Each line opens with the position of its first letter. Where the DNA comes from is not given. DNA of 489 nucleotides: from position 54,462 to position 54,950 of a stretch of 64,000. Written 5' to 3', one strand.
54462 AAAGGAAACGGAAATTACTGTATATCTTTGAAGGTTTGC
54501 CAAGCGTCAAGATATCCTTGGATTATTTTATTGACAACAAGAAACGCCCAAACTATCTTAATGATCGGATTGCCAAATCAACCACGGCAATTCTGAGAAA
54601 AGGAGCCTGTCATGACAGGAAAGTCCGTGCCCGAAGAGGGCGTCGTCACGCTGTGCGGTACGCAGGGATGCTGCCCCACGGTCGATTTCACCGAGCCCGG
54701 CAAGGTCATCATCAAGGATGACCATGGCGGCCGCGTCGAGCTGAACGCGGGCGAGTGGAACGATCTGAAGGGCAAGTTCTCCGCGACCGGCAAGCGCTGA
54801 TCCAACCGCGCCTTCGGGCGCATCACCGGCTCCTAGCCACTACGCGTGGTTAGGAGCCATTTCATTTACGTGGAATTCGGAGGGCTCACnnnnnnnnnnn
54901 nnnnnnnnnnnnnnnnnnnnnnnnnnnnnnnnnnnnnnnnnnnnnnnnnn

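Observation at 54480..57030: GC-rich RiPP-like unit next to tRNA-Lys: 62-aa Cys peptide, rSAM/SPASM enzyme, 5'-deoxyadenosine/MTA phosphorylase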

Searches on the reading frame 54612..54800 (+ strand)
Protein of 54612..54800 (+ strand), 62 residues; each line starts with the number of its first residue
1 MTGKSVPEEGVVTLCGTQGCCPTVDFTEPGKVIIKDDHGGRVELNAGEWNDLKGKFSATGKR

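Call 4: search_protein_families(library=pfam, proteins=[window:54612-54800:+], max_evalue=0.01)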
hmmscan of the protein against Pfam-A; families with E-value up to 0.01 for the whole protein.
window:54612-54800:+ (62 aa): 0 families

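Call 5: search_protein_families(library=ncbifam, proteins=[window:54612-54800:+], max_evalue=0.01)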
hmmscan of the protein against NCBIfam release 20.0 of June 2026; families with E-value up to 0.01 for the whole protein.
window:54612-54800:+ (62 aa): 0 families

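Call 8: find_homologous_proteins(query=window:54612-54800:+, max_evalue=0.01)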
Query window:54612-54800:+ (62 aa): 14 proteins with E <= 0.01 among 14 candidates.
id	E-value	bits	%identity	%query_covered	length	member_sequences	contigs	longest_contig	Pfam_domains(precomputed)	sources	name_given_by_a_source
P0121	4.5e-36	139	100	100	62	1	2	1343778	-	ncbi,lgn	-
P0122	1.2e-19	87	63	95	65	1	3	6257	-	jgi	jgi:hypothetical protein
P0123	7.2e-19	85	67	89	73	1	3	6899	-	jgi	jgi:hypothetical protein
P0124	1.9e-17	80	60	92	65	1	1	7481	-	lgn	-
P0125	2.1e-17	80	65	92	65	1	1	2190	-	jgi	jgi:hypothetical protein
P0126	4.7e-17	79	65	84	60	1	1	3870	-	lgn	-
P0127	4.8e-17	79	66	85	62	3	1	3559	-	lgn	-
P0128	8.7e-17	78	65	82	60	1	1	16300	-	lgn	-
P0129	7.1e-16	75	64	81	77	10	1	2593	-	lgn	-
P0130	7.9e-16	75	63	79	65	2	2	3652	-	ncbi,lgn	-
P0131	3.1e-14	70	65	79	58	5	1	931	-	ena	-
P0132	4.2e-14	70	67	77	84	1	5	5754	-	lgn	-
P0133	8.5e-14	69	67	74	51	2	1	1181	-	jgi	jgi:hypothetical protein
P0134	2.6e-13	67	61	71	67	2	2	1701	-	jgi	jgi:hypothetical protein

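Call 15: search_protein_families(library=pfam, alignment_id=A1, max_evalue=10)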
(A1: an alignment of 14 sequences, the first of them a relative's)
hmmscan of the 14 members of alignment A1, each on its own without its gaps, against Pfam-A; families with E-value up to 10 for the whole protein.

A. member 1, P0121 (62 aa): 0 families

B. families by the number of members that match (of 14 scanned): 1 family
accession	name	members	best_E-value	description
PF08329.16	ChitinaseA_N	4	0.018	Chitinase A, N-terminal domain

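Call 24: predict_structure(alignment_id=A1)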
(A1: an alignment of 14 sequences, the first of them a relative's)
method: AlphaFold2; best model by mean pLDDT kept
length: 62 residues; sequences in the alignment: 14
mean_pLDDT: 80.3   pTM: 0.62
mean pLDDT of the five models: 80.3, 79.4, 78.6, 77.8, 75.8
residues with pLDDT >= 90: 20; 70-90: 30; 50-70: 6; < 50: 6
segments of 3 or more residues with pLDDT < 50: 1-3, 60-62
pLDDT, mean of each block of 10 residues (from residue 1): 62 82 89 91 92 75 39
secondary structure, 60 per line:
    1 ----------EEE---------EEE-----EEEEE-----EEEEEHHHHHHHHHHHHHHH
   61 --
elements in order: E11-13 E23-25 E31-35 E41-45 H46-60
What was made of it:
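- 54612..54800 (+): Gene for the 62-aa three-cysteine small protein, the presumed substrate. Invariant positions include L14, C15, C20, C21, P22, D36, D37, G39 and G40. Predicted four-strand, one-helix fold, mean pLDDT 80 (call 24).
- On DUF397 (PF04149): The topology matches (call 24).
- The small protein is predicted to be a folded domain (call 24). The protein is predicted to be a compact fold (call 24). This is my inference from call 24.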

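Call 25: search_protein_representatives(alignment_id=A1)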
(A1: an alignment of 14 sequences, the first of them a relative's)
Query: 14 sequences, 62 profile positions. Proteins with E-value up to 0.001 (for the whole library): 350; up to 1e-10: 65; up to 1e-30: 0. The best 150 are listed.
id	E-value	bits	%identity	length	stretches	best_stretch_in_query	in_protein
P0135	7.9e-30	118.4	-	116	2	5-59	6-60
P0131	4.0e-28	113.0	-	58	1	5-59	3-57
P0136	2.5e-26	107.2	-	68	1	5-59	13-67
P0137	1.4e-22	95.2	-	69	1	6-53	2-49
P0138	1.8e-22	94.8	-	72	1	5-61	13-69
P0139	2.9e-22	94.2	-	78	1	3-60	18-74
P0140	3.8e-21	90.6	-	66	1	4-59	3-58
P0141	1.7e-20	88.5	-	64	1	7-60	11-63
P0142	6.0e-20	86.7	-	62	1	6-58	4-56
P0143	1.3e-19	85.7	-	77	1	6-59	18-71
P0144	8.6e-19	83.0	-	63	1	1-60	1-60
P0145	1.9e-18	81.9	-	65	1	8-60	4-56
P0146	3.0e-18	81.3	-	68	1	3-58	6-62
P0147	3.3e-18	81.2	-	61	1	9-58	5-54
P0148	7.1e-18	80.1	-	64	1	5-59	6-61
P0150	3.0e-17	78.1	-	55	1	7-54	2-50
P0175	7.8e-13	64.0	-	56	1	16-61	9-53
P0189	1.2e-11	60.1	-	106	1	8-60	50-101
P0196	6.8e-11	57.8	-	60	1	15-57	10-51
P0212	1.6e-09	53.4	-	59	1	15-60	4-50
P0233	2.5e-08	49.5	-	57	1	15-60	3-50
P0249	1.1e-07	47.5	-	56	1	15-55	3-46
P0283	1.1e-06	44.2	-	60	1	15-56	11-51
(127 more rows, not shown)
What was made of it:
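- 54612..54800 (+): 350 cluster representatives in a profile search (call 25).
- Checked: A profile search finds 350 cluster representatives (call 25).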

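Call 27: find_encoding_contigs(protein=P0233, flank=5000, max_places=4)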
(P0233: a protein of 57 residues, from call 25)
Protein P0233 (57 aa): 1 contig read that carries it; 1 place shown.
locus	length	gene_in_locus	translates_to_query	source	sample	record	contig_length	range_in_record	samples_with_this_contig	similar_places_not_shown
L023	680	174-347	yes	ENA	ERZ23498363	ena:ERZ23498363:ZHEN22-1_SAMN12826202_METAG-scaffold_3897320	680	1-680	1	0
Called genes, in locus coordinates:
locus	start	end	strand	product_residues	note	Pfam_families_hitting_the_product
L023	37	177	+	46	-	-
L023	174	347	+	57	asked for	-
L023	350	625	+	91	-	-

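Call 33: find_homologous_proteins(query=A3, max_evalue=0.001)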
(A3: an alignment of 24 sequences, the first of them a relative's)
Query A3 (24 sequences) (55 aa, profile of the alignment): 449 proteins with E <= 0.001 among 2127 candidates; the best 120 are listed.
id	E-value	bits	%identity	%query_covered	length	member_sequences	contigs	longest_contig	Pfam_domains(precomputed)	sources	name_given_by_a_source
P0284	2.0e-19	87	52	91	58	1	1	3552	-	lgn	-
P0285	2.1e-19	87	63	87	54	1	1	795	-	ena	-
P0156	2.9e-19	86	55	71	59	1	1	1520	-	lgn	-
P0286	5.0e-19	85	56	71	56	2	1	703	-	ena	-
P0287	5.0e-19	85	60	73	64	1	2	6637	-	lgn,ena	-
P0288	5.9e-19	85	56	71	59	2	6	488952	-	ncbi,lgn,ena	-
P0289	8.5e-19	85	49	89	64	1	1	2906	-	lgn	-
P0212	1.0e-18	84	46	73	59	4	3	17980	-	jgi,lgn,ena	-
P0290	1.0e-18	84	62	71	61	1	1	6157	-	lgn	-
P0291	1.3e-18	84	68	73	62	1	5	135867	-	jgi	-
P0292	1.4e-18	84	56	75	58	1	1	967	-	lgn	-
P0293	1.7e-18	84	54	91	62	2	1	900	-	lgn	-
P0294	1.8e-18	84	52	91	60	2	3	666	-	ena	-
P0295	1.8e-18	84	64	71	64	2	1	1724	-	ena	-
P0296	1.8e-18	84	62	82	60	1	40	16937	-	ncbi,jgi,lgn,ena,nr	ncbi:hypothetical protein COX25_04630 [bacterium (Candidatus Howlettbacteria) CG23_combo_of_CG06-09_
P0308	5.7e-18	82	69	76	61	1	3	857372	-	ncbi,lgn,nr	ncbi:MAG: hypothetical protein HYY50_03740 [Candidatus Kerfeldbacteria bacterium]|nr:hypothetical pr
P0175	3.0e-17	80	48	98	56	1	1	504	-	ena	-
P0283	5.4e-17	79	50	76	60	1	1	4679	-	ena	-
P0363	7.8e-17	78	56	75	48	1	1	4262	-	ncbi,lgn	-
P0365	8.2e-17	78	56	82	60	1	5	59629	-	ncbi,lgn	ncbi:MAG: hypothetical protein ACRDQ4_14395 [Pseudonocardiaceae bacterium]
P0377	1.4e-16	78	58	82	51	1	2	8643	-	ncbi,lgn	-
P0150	1.9e-16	77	100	100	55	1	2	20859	-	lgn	-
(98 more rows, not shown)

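Call 34: find_encoding_contigs(protein=P0308, flank=5000, max_places=2)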
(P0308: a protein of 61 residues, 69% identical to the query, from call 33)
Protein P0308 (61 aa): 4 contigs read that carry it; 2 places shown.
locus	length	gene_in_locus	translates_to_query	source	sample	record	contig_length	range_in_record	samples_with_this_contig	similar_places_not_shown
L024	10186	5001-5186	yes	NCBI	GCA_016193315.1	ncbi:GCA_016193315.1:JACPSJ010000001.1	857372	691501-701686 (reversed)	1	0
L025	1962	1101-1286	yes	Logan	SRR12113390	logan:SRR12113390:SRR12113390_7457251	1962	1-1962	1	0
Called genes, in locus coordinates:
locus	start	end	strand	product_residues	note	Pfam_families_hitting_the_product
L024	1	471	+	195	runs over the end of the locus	PF00889:EF_TS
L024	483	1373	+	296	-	PF23914:TPR_CcmH_CycH (faint), PF07719:TPR_2 (faint), PF13428:TPR_14 (faint), PF13432:TPR_16 (faint), PF14559:TPR_19 (faint)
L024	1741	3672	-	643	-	-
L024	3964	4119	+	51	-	PF00471:Ribosomal_L33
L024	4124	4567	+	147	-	-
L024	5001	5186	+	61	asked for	-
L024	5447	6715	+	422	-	PF04055:Radical_SAM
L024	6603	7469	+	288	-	PF01048:PNP_UDP_1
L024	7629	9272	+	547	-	PF00005:ABC_tran, PF02463:SMC_N (faint), PF03193:RsgA_GTPase (faint), PF13191:AAA_16 (faint), PF13476:AAA_23 (faint), PF13304:AAA_21 (weak), PF12848:ABC_tran_Xtn (weak), PF00005:ABC_tran, +4 more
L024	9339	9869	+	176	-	PF00004:AAA (faint), PF13238:AAA_18, PF13671:AAA_33 (weak)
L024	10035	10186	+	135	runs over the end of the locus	-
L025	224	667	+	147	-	-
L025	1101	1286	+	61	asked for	-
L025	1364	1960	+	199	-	?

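Call 35: find_encoding_contigs(protein=P0365, flank=5000, max_places=2)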
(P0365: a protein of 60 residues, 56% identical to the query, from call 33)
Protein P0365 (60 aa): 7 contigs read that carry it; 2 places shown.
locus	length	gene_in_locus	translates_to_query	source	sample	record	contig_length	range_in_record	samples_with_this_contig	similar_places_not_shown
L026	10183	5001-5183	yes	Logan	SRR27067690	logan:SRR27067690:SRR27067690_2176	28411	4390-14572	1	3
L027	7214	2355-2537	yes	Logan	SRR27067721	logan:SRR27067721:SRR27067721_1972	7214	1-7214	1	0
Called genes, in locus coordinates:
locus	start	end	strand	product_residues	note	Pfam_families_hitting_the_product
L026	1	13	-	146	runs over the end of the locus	-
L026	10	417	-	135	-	PF13473:Cupredoxin_1, PF00127:Copper-bind (weak)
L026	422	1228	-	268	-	PF13668:Ferritin_2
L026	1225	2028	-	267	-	PF13668:Ferritin_2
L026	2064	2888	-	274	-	PF00702:Hydrolase (faint), PF05116:S6PP (faint), PF08282:Hydrolase_3, PF12710:HAD (faint)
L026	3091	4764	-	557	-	PF00005:ABC_tran, PF02463:SMC_N (faint), PF03193:RsgA_GTPase (faint), PF13555:AAA_29 (faint), PF01926:MMR_HSR1 (faint), PF13175:AAA_15 (faint), PF12848:ABC_tran_Xtn (weak), PF00005:ABC_tran, +4 more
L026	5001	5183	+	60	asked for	-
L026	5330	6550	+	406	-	PF04055:Radical_SAM, PF13353:Fer4_12 (weak)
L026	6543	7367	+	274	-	PF01048:PNP_UDP_1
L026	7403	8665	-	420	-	PF02403:Seryl_tRNA_N, PF00587:tRNA-synt_2b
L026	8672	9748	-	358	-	PF03663:Glyco_hydro_76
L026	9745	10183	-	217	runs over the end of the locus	PF00588:SpoU_methylase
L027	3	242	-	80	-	?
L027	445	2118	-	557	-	PF00005:ABC_tran, PF02463:SMC_N (faint), PF03193:RsgA_GTPase (faint), PF13555:AAA_29 (faint), PF01926:MMR_HSR1 (faint), PF13175:AAA_15 (faint), PF12848:ABC_tran_Xtn (weak), PF00005:ABC_tran, +4 more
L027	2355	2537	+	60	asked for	-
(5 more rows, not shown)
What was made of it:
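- It stays next to the unit even where its orientation differs (call 35).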

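Call 36: find_encoding_contigs(protein=P0212, flank=5000, max_places=2)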
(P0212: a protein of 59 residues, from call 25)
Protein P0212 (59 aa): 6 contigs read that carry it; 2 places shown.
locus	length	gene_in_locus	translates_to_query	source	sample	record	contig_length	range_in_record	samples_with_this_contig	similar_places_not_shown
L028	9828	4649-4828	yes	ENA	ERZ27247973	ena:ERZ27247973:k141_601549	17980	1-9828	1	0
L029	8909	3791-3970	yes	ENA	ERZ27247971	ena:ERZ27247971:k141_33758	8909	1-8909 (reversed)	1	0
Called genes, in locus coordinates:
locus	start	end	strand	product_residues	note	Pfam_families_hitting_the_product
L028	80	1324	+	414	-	PF03237:Terminase_6N, PF04466:Terminase_3, PF17288:Terminase_3C, PF17289:Terminase_6C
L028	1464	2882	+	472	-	PF06381:Phage_portal_3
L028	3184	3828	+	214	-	PF04233:Phage_Mu_F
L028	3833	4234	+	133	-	PF04883:HK97-gp10_like (weak)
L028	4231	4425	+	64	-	PF00462:Glutaredoxin (weak)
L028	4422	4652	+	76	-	-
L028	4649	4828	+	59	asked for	-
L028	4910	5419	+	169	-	-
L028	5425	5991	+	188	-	-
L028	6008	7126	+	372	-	-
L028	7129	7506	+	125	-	-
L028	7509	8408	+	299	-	-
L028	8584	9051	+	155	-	-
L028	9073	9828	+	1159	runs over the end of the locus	-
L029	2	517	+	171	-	?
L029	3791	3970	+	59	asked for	-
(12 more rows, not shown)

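Call 37: find_encoding_contigs(protein=P0150, flank=5000, max_places=2)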
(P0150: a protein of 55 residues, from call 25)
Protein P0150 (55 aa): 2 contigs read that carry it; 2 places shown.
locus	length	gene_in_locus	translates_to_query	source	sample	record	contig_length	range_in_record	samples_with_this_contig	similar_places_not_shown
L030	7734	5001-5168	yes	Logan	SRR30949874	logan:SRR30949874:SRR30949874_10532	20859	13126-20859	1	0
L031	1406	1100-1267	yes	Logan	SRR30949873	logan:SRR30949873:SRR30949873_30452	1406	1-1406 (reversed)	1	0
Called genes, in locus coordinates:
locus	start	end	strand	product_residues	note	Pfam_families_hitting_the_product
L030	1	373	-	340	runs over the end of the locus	-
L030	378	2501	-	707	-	-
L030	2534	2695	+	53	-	-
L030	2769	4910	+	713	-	PF02629:CoA_binding, PF13380:CoA_binding_2, PF13607:Succ_CoA_lig, PF19045:Ligase_CoA_2, PF13549:ATP-grasp_5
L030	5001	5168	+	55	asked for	-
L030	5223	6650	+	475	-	PF04055:Radical_SAM, PF13353:Fer4_12 (weak)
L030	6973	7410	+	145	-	PF01048:PNP_UDP_1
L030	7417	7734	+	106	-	?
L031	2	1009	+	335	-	?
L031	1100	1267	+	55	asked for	-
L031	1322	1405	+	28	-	?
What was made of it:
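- Linkage survives where the surroundings change (L026, L030; calls 35, 37).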

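Call 47: search_protein_families(library=phrogs, proteins=[window:54612-54800:+], max_evalue=0.01)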
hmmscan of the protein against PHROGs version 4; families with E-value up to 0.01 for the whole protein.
window:54612-54800:+ (62 aa): 0 families

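Call 49: search_protein_families(library=pfam, alignment_id=A3, max_evalue=10)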
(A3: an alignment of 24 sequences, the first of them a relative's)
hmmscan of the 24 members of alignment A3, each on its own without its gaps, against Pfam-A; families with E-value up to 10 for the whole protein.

A. member 1, P0150 (55 aa): 0 families

B. families by the number of members that match (of 24 scanned): 25 families
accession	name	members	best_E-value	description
PF24123.1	Myosin_VII_N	4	0.018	Myosin VII N-terminal beta barrel domain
PF24448.1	T4_y05I_C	2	0.00026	y05I-like putative transcription factor C-terminal domain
PF04149.17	DUF397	2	0.011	Domain of unknown function (DUF397)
PF24543.1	Usp-48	2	0.049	Usp-48 domain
PF13932.14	SAM_GIDA_C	1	0.014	tRNA modifying enzyme MnmG/GidA C-terminal helical bundle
PF13101.12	DUF3945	1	0.023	Protein of unknown function (DUF3945)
PF24388.1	Permuted_GreAB-C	1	0.024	Permuted GreAB-C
PF04014.23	MazE_antitoxin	1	0.025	Antidote-toxin recognition MazE, bacterial antitoxin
PF02604.26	PhdYeFM_antitox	1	0.036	Antitoxin Phd_YefM, type II toxin-antitoxin system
PF25257.1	DUF7858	1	0.046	Family of unknown function (DUF7858)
PF04762.18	Beta-prop_ELP1_1st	1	0.05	ELP1 first N-terminal beta-propeller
PF13247.11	Fer4_11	1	0.059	4Fe-4S dicluster domain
PF14794.11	DUF4479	1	0.066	Domain of unknown function (DUF4479)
PF13509.12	S1_2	1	0.085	S1 domain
PF18686.6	DUF5636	1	0.085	Family of unknown function (DUF5636)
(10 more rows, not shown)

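Call 50: search_solved_structures(query=A3, max_evalue=10, show_alignments=3)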
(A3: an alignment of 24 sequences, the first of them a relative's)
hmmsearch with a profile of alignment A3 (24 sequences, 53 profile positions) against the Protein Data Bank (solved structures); distinct sequences matched with E-value up to 10: 0.
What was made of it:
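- Tried and rejected: A sequence search of solved structures with the small-protein profile gave no hit at E 10 (call 50).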

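Call 56: find_encoding_contigs(protein=P0363, flank=5000, max_places=2)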
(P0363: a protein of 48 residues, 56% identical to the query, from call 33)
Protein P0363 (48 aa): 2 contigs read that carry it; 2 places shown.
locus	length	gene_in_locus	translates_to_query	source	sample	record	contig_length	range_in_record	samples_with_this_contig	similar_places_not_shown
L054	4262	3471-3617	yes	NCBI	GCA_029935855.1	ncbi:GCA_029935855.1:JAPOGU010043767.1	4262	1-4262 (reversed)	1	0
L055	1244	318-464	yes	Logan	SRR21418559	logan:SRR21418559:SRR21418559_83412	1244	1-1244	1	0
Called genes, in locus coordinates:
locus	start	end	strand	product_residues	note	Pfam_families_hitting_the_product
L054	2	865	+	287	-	?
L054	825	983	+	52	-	-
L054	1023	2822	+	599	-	PF14528:LAGLIDADG_3 (faint), PF04233:Phage_Mu_F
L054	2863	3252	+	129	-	PF04883:HK97-gp10_like (weak)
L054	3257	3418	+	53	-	-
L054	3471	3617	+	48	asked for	-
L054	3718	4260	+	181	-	?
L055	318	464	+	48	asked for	-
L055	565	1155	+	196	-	-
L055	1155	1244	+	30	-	?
